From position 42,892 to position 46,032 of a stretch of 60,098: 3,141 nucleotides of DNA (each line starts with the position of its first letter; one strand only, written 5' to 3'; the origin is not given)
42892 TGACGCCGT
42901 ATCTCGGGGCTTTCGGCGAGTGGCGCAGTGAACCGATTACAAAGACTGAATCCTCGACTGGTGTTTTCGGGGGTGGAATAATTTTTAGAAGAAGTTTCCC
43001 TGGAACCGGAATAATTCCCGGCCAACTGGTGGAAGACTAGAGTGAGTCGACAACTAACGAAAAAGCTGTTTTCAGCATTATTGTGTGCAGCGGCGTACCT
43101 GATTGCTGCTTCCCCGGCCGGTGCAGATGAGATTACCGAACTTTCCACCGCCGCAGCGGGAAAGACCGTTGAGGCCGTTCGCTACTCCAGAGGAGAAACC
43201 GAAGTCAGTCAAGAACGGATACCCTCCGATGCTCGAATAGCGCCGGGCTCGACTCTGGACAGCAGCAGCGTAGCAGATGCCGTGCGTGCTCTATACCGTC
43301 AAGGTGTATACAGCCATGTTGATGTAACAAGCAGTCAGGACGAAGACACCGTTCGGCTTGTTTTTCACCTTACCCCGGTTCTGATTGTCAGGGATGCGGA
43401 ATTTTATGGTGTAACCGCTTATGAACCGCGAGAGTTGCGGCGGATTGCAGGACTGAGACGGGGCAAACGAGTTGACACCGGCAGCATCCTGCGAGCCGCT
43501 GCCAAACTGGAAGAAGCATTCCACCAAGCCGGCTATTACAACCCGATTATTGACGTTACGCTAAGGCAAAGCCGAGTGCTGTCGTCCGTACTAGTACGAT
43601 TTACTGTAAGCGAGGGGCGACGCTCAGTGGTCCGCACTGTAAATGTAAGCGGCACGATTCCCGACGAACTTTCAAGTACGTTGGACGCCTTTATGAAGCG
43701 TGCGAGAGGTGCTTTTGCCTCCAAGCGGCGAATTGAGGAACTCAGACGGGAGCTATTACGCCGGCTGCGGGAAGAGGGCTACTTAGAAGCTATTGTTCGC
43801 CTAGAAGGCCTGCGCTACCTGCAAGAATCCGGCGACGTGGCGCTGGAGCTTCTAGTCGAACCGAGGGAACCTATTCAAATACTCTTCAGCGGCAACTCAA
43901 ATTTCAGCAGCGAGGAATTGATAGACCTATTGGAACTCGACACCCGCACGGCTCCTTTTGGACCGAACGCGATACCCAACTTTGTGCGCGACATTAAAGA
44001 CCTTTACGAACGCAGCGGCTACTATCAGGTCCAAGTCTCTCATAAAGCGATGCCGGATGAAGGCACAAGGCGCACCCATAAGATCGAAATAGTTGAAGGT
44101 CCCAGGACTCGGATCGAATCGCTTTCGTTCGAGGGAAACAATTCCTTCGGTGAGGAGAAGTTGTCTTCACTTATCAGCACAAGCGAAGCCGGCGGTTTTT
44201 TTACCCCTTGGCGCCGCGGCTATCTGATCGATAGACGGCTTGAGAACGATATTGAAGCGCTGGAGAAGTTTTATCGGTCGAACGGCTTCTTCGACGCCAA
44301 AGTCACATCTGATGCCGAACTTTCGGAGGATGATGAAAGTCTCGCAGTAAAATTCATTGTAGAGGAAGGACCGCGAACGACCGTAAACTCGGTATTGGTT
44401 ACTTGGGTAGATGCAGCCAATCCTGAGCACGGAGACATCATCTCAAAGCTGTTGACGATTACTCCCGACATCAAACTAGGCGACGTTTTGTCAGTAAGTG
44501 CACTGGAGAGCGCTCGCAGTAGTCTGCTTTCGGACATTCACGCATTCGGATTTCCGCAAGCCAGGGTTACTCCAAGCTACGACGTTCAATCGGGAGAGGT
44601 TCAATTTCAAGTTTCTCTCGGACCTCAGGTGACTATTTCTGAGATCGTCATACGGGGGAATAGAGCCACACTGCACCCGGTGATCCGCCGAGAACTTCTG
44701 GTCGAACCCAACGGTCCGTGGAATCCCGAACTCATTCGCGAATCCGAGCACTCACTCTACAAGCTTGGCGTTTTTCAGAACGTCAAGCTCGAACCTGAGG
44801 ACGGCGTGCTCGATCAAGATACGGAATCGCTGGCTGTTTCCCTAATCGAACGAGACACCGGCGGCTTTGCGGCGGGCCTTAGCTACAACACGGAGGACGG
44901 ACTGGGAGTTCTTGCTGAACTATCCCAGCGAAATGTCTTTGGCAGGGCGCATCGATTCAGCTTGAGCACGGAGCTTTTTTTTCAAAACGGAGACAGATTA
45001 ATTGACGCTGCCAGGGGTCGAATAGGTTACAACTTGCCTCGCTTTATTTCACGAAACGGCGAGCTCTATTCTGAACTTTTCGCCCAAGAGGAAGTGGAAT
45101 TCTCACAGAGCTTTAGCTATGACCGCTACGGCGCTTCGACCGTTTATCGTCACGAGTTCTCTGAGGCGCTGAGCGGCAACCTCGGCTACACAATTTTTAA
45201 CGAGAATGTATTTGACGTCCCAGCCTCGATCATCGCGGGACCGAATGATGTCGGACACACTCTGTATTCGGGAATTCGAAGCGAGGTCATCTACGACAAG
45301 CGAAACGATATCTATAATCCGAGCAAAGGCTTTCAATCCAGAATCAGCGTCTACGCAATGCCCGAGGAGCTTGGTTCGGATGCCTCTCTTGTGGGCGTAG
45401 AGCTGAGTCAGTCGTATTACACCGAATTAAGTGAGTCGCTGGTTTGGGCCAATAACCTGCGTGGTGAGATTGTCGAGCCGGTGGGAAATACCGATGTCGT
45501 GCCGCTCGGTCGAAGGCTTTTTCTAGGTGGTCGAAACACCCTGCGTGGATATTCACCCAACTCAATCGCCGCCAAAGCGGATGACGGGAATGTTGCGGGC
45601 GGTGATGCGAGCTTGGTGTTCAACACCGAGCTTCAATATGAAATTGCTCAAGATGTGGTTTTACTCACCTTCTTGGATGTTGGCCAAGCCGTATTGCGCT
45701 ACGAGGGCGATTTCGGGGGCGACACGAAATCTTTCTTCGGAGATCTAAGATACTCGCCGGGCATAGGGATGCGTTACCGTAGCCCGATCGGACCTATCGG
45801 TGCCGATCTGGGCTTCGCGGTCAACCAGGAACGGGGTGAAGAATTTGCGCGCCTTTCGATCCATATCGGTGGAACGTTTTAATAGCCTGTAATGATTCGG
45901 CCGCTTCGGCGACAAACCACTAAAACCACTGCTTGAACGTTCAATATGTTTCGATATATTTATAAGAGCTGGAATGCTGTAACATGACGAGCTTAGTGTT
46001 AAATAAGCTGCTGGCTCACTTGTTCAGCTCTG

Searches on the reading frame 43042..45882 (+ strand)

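Call 21: search_protein_families(library=pfam, proteins=[window:43042-45882:+], max_evalue=0.001)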
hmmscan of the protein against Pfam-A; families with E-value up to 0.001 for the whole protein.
window:43042-45882:+ (946 aa): 4 families
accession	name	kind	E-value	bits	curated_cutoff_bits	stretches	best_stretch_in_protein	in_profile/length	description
PF07244.20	POTRA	-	1.9e-53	179.6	21.3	5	357-443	2-79/79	Surface antigen variable number repeat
PF01103.29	Omp85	-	2.3e-38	132.9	24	1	631-946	1-325/325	Omp85 superfamily domain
PF08479.16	POTRA_2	-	5.9e-12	45.7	24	0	116-166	3-53/76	POTRA domain, ShlB-type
PF17243.7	POTRA_TamA_1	-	0.00021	21.8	26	0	151-189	36-72/74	POTRA domain TamA domain 1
